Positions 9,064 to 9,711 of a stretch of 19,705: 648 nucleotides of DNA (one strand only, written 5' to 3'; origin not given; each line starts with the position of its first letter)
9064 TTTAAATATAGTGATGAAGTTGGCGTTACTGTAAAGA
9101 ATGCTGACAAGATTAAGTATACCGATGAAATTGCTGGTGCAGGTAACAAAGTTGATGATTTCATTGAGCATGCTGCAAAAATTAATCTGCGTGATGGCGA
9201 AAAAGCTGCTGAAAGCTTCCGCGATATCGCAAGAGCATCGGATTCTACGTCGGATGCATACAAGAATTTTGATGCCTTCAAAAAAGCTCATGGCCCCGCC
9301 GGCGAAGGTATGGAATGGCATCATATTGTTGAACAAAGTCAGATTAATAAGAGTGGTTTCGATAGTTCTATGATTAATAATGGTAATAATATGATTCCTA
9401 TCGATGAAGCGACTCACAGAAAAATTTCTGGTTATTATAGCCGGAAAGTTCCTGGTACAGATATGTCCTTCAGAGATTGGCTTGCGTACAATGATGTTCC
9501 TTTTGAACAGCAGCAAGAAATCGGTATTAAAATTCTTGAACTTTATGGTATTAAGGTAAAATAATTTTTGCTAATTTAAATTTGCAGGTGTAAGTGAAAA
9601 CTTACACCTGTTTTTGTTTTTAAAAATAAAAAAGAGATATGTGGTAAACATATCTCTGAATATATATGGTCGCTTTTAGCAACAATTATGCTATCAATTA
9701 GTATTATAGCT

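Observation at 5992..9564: Secreted giant Cys/His-rich repeat protein ending in a PT-TG-like segment and WHH-type HNH/EndoVII nuclease-like domain: polymorphic-toxin architecture without a partner immunity gene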

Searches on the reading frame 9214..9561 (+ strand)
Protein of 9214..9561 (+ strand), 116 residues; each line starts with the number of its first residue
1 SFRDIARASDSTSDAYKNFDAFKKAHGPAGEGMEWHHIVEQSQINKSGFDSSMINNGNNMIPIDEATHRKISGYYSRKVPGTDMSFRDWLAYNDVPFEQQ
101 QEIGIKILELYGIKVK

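Call 15: search_solved_structures(query=A2, max_evalue=10, show_alignments=3)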
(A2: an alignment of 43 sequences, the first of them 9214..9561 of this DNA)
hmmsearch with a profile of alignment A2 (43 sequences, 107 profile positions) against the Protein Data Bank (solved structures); distinct sequences matched with E-value up to 10: 3.
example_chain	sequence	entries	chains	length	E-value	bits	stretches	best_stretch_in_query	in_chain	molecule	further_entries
4xcz_A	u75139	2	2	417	0.27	14.4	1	31-62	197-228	TDP-3-aminoquinovose-N-formyltransferase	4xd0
4xd1_A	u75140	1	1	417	0.27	14.4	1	31-62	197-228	TDP-3-aminoquinovose-N-formyltransferase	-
8k0a_B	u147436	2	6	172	0.41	13.8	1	55-90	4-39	3-phenylpropionate/cinnamic acid dioxygenase subunit beta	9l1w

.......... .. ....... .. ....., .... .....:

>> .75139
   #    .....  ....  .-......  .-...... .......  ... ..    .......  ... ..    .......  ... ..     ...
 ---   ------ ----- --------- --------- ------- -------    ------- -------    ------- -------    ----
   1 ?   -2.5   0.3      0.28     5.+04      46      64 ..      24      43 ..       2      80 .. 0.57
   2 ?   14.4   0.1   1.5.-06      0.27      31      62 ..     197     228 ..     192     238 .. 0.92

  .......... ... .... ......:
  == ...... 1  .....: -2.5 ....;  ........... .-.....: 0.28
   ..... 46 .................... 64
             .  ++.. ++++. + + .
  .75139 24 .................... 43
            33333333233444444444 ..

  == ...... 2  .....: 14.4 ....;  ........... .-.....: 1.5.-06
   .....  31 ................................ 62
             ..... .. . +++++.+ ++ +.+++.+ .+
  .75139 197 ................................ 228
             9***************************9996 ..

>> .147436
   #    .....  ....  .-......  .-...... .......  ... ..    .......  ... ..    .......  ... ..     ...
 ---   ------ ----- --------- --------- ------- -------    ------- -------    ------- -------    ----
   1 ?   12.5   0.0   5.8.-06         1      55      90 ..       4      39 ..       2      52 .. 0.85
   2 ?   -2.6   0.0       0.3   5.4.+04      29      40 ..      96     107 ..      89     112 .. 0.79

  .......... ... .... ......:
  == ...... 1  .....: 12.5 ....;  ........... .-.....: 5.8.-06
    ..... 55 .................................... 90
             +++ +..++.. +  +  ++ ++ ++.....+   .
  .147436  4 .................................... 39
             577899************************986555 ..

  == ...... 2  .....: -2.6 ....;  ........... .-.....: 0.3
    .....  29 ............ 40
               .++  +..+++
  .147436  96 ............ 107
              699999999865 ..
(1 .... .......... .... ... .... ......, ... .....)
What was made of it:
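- On HNH / His-Me finger nuclease superfamily: PDB profile search finds nothing (call 15).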

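Call 20: predict_structure(alignment_id=A2)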
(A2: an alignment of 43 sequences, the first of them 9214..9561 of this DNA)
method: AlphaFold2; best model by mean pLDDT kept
length: 116 residues; sequences in the alignment: 43
mean_pLDDT: 94.9   pTM: 0.85
mean pLDDT of the five models: 94.9, 93.6, 93.3, 92.6, 91.2
residues with pLDDT >= 90: 102; 70-90: 13; 50-70: 1; < 50: 0
segments of 3 or more residues with pLDDT < 50: none
pLDDT, mean of each block of 10 residues (from residue 1): 85 87 96 97 96 96 98 98 98 98 97 93
secondary structure, 60 per line:
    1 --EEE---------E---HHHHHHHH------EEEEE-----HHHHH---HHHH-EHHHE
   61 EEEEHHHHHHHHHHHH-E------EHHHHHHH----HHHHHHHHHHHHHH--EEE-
elements in order: E3-5 H19-26 E33-37 H43-47 H51-54 E60-64 H65-76 H86-92 H97-110 E113-115
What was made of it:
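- On HNH / His-Me finger nuclease superfamily: They map to strand 33-37, strand 60-64 and helix 65-76 of the model (call 20).
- The model has pLDDT 94.9, with strand-HH, a second strand carrying N, and a helix carrying H (call 20). The insert between the two strands is longer than in colicin DNases (call 20).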

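Call 31: search_protein_families(library=pfam, alignment_id=A2, max_evalue=10)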
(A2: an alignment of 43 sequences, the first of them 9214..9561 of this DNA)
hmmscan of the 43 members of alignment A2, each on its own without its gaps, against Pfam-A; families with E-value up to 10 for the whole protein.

A. member 1, window:9214-9561:+ (116 aa): 2 families
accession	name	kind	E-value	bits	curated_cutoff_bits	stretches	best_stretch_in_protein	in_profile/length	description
PF09533.15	DUF2380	-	0.0029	17.5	26.3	1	25-74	91-140/187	Predicted lipoprotein of unknown function (DUF2380)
PF07265.16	TAP35_44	-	0.15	12.6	25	1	44-88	35-80/119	Tapetum specific protein TAP35/TAP44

B. families by the number of members that match (of 43 scanned): 15 families
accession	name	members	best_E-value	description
PF09533.15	DUF2380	16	0.0012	Predicted lipoprotein of unknown function (DUF2380)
PF13391.12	HNH_2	7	0.0013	HNH endonuclease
PF16453.11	IQ_SEC7_PH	2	0.041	PH domain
PF18596.6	Sld7_C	1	0.015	Sld7 C-terminal domain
PF18016.8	SAM_3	1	0.015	SAM domain (Sterile alpha motif)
PF16692.10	Folliculin_C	1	0.025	Folliculin C-terminal domain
PF07622.18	DUF1583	1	0.038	Protein of unknown function (DUF1583) C domain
PF18922.5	DUF5672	1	0.048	Protein of unknown function (DUF5672)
PF09214.16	Prd1-P2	1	0.054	Bacteriophage Prd1, adsorption protein P2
PF11503.13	YNR034W-A-like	1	0.1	YNR034W-A-like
PF08699.15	ArgoL1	1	0.12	Argonaute linker 1 domain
PF06073.17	DUF934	1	0.14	Bacterial protein of unknown function (DUF934)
PF07265.16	TAP35_44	1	0.15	Tapetum specific protein TAP35/TAP44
PF02432.21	Fimbrial_K88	1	0.19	Fimbrial, major and minor subunit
PF03395.19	Pox_P4A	1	0.24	Poxvirus P4A protein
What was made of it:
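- On Pfam WHH (PF14414), AHH and related toxin HNH families: None at E<=10 in 43 tip sequences (call 31).
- On HNH / His-Me finger nuclease superfamily: HNH_2 in 7 of 43 members, best E 1.3e-3 (call 31).
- Closest known: Pfam WHH. Different: No HMM match at E<=10 in 43 members (call 31).
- Closest known: Myxococcus SitA6 / DUF2380. Same: This is the most frequent weak Pfam match: 16 of 43 members, best E 1e-3, across the HH-N-H region (call 31).
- Weak matches to DUF2380 and HNH_2 recur across the family (call 31). Weak HNH_2 and DUF2380 matches recur in many members (call 31).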

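Call 36: fold_search(model_id=the predicted structure, library=pdb)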
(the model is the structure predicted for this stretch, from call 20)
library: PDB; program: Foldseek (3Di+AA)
matches with E <= 10: 53; with E <= 0.001: 0
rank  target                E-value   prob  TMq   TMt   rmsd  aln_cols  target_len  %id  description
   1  7cei_B                9.5e-01  0.21  0.24  0.22   4.1        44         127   18  THE ENDONUCLEASE DOMAIN OF COLICIN E7 IN COMPLEX WITH ITS INHIBITOR IM7 PROTEIN (released 1999-09-17)
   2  8v1r_A                1.4e+00  0.01  0.12  0.03  19.7       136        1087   10  Herpes simplex virus 1 polymerase holoenzyme bound to DNA and DTTP in closed conformation (released 2024-09-04)
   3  9qgx_A                1.6e+00  0.08  0.30  0.29   9.5       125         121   11  SciA(H42A) endonuclease from Escherichia phage T5 in complex with 10 bp DNA (GCGC sequence 1) (released 2026-03-25)
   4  2pu3                  2.0e+00  0.12  0.28  0.16   7.0        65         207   15  Structural adaptation of endonuclease I from the cold-adapted and halophilic bacterium Vibrio salmonicida (released 2008-03-18)
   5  7dri_C                2.1e+00  0.05  0.23  0.07  12.4        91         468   13  Structure of SspE_CTD_41658 (released 2022-06-29)
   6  5veo_A                2.6e+00  0.05  0.18  0.07   6.5        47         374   11  Murine ectonucleotide pyrophosphatase / phosphodiesterase 5 (ENPP5, NPP5), inactive (T72A), in complex with AMP (released 2017-09-20)
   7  5ven_B                3.1e+00  0.04  0.18  0.07   6.6        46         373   11  Murine ectonucleotide pyrophosphatase / phosphodiesterase 5 (ENPP5, NPP5) (released 2017-09-20)
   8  8an4_B                3.1e+00  0.03  0.18  0.13  12.3        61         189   13  MenT1 toxin (rv0078a) from Mycobacterium tuberculosis H37Rv (released 2023-08-02)
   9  7dri_A                3.1e+00  0.03  0.23  0.07  12.3        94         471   13  Structure of SspE_CTD_41658 (released 2022-06-29)
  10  5vem_C                3.1e+00  0.03  0.15  0.06   7.4        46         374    9  Human ectonucleotide pyrophosphatase / phosphodiesterase 5 (ENPP5, NPP5) (released 2017-09-20)
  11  8pu1_B                3.1e+00  0.01  0.16  0.13  12.4       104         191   13  Structure of the toxin/antitoxin complex FaRel/ATfaRel2 with APCPP (released 2024-07-24)
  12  9yc9_E                3.1e+00  0.01  0.12  0.03  19.6       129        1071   10  HSV replication fork complex bound to pritelivir (released 2025-12-31)
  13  2wil_A                3.3e+00  0.04  0.18  0.05  10.0        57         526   16  AGED FORM OF HUMAN BUTYRYLCHOLINESTERASE INHIBITED BY TABUN ANALOGUE TA5 (released 2009-05-26)
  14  5ven_A                3.6e+00  0.04  0.18  0.07   6.5        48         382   10  Murine ectonucleotide pyrophosphatase / phosphodiesterase 5 (ENPP5, NPP5) (released 2017-09-20)
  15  4lqy_A                3.8e+00  0.03  0.16  0.06   7.0        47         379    6  Crystal Structure of Human ENPP4 with AMP (released 2013-12-18)
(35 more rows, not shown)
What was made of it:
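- On HNH / His-Me finger nuclease superfamily: Best Foldseek hit is the colicin E7 DNase at E 0.95 (call 36).
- Tried and rejected: Foldseek against PDB for the tip gave nothing significant (call 36).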

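Call 37: find_related_loci(query=A2, collection=genome_contigs, flank=6000)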
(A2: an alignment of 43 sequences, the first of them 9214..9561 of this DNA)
Query A2 (116 aa) in genome_contigs; peptide patterns used: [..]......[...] (x = any residue, [..] = any of these).
212 stretches matched a pattern; 187 encode a relative of the query (tblastn E <= 1e-3); the best 80 are kept; 80 distinct loci.
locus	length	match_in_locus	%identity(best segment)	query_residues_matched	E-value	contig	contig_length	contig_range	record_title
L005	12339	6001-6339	61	4-116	3e-49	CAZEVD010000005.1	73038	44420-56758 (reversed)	MAG TPA_asm: uncultured Eubacteriales bacterium isolate SRP315200_co1_594 genome assembly, contig: NODE_237_length_73038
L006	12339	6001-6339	60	4-116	1e-48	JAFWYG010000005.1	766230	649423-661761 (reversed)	MAG: Clostridia bacterium isolate RGIG6180 Sheep_Rectum-1__c1159, whole genome shotgun sequence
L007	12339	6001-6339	59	4-116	5e-48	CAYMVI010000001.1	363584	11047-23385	MAG TPA_asm: uncultured Eubacteriales bacterium isolate SRP315200_co2_486 genome assembly, contig: NODE_1_length_363584_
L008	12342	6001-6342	46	2-116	3e-34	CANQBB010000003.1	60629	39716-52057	MAG: uncultured Clostridia bacterium isolate Lapin-004__bin13 genome assembly, contig: Lapin-004__NODE_527_length_60629_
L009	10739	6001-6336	49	2-113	3e-30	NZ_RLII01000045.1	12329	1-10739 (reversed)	Acetivibrio mesophilus strain N2K1 seq45, whole genome shotgun sequence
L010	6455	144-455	50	9-112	5e-30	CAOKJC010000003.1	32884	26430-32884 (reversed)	MAG TPA_asm: uncultured Clostridium sp. isolate SRR15604565_bin.57_metawrap_v1.3_MAG genome assembly, contig: NODE.1088_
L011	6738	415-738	50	9-113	4e-29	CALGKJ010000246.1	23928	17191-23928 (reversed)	MAG: uncultured Clostridia bacterium isolate N1_Bin_Bin_25_1 genome assembly, contig: c_000001825398, whole genome shotg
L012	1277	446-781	47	2-113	7e-30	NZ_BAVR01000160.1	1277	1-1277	Acetivibrio straminisolvens JCM 21531, whole genome shotgun sequence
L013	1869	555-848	55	16-113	2e-29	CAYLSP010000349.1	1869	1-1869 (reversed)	MAG TPA_asm: uncultured Defluviitaleaceae bacterium isolate SRP242652_co2_40 genome assembly, contig: NODE_69984_length_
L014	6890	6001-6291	53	15-112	1e-28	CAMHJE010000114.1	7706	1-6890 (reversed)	MAG: uncultured Clostridia bacterium isolate SRR11784285_bin.52_metaWRAP_v1.3_MAG genome assembly, contig: ERZ12202772.7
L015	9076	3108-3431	47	5-113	2e-27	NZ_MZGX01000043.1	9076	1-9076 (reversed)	Ruminiclostridium hungatei strain DSM 14427 CLHUN_contig000043, whole genome shotgun sequence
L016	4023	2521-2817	52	15-113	2e-27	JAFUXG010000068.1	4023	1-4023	MAG: Lachnospiraceae bacterium isolate RGIG4909 Roe_deer_Rumen-2__c276042, whole genome shotgun sequence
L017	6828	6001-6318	46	7-113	2e-27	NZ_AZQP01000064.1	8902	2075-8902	Fervidicella metallireducens AeB contig00064, whole genome shotgun sequence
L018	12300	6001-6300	50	14-113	3e-27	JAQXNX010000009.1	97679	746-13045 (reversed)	MAG: Spirochaetales bacterium isolate SUG1364 k141_1129082, whole genome shotgun sequence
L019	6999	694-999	46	9-111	5e-27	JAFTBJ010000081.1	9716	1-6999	MAG: Clostridia bacterium isolate RGIG3664 Goat_Rumen.Co__c941837, whole genome shotgun sequence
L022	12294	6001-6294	50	16-113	1e-26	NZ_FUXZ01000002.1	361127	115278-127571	Eubacterium uniforme strain ATCC 35992, whole genome shotgun sequence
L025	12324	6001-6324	44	6-113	6e-26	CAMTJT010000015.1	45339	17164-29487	MAG TPA_asm: uncultured Clostridium sp. isolate SRR12464006_bin.19_metawrap_v1.3_MAG genome assembly, contig: NODE.256_l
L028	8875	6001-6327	48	3-109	7e-26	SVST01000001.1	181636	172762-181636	MAG: Oscillospiraceae bacterium isolate SIG676 NODE_1333_length_181636_cov_3.347685, whole genome shotgun sequence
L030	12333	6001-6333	46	2-113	1e-25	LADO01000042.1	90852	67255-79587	MAG: Peptococcaceae bacterium BRH_c4b BRHa_1000313, whole genome shotgun sequence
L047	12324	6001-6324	45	5-113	1e-24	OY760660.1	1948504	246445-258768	MAG: Erysipelotrichaceae bacterium isolate c7340cc5-1f84-471e-8e8a-bd11882d2f9e genome assembly, chromosome: 1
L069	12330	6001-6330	42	5-112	4e-22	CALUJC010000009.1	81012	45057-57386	MAG: uncultured Bacteroides sp. isolate BRZ_KC__bin90 genome assembly, contig: BRZ_KC__NODE_393_length_81012_cov_9.71858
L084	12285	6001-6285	40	14-111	8e-21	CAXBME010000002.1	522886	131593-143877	MAG TPA_asm: uncultured Planctomycetaceae bacterium isolate ERR2762121_maxbin2_38 genome assembly, contig: ERZ3421540.16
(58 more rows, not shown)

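Call 41: search_protein_families(library=pfam, proteins=[L005:2809-3285:+, L006:3109-3495:+, L007:3304-3690:+, L008:3767-4108:+, L005:3361-6339:+, L008:4183-6342:+], max_evalue=0.1)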
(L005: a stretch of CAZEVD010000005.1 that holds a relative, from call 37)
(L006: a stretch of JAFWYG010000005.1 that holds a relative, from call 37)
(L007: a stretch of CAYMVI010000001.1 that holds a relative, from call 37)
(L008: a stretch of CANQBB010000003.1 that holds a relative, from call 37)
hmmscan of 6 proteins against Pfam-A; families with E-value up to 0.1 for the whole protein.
L005:2809-3285:+ (159 aa): 1 family
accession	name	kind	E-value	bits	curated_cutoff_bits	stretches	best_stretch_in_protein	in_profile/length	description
PF12348.14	CLASP_N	-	0.019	15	27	1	46-93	35-81/227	CLASP N terminal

L006:3109-3495:+ (129 aa): 1 family
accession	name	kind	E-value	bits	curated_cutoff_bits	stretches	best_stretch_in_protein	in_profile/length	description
PF12348.14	CLASP_N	-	0.035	14.1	27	1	18-62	36-80/227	CLASP N terminal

L007:3304-3690:+ (129 aa): 1 family
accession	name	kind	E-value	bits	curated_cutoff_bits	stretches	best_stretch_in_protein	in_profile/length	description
PF12348.14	CLASP_N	-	0.095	12.7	27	0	18-61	36-79/227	CLASP N terminal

L008:3767-4108:+ (114 aa): 0 families

L005:3361-6339:+ (993 aa): 1 family
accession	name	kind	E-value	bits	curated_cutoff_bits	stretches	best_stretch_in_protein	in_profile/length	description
PF03061.28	4HBT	-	0.047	14.4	20.6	0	634-674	22-61/79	Thioesterase superfamily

L008:4183-6342:+ (720 aa): 4 families
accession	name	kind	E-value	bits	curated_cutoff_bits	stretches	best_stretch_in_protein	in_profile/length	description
PF08891.16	YfcL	-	0.0042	17.8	25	0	151-174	18-41/83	YfcL protein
PF14080.11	DUF4261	-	0.0084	16.6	27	0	263-283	32-51/77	Domain of unknown function (DUF4261)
PF25338.1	C2_DCK_4th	-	0.022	15.3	27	0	190-218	83-111/135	Fourth C2 domain of dock-like protein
PF21758.2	PAC_bac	-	0.067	13.3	27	0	139-174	3-38/115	Bacterial proteasome assembling chaperone-like protein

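Call 82: search_protein_families(library=pfam, proteins=[L005:5617-6021:+, L008:5680-6027:+], max_evalue=10)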
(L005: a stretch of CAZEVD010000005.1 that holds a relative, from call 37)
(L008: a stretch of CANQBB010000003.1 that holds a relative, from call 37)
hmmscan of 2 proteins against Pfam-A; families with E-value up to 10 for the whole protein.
L005:5617-6021:+ (135 aa): 0 families

L008:5680-6027:+ (116 aa): 1 family
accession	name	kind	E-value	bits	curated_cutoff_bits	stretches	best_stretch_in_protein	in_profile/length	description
PF13430.11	DUF4112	-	0.037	14.7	23.3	1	33-51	71-89/105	Domain of unknown function (DUF4112)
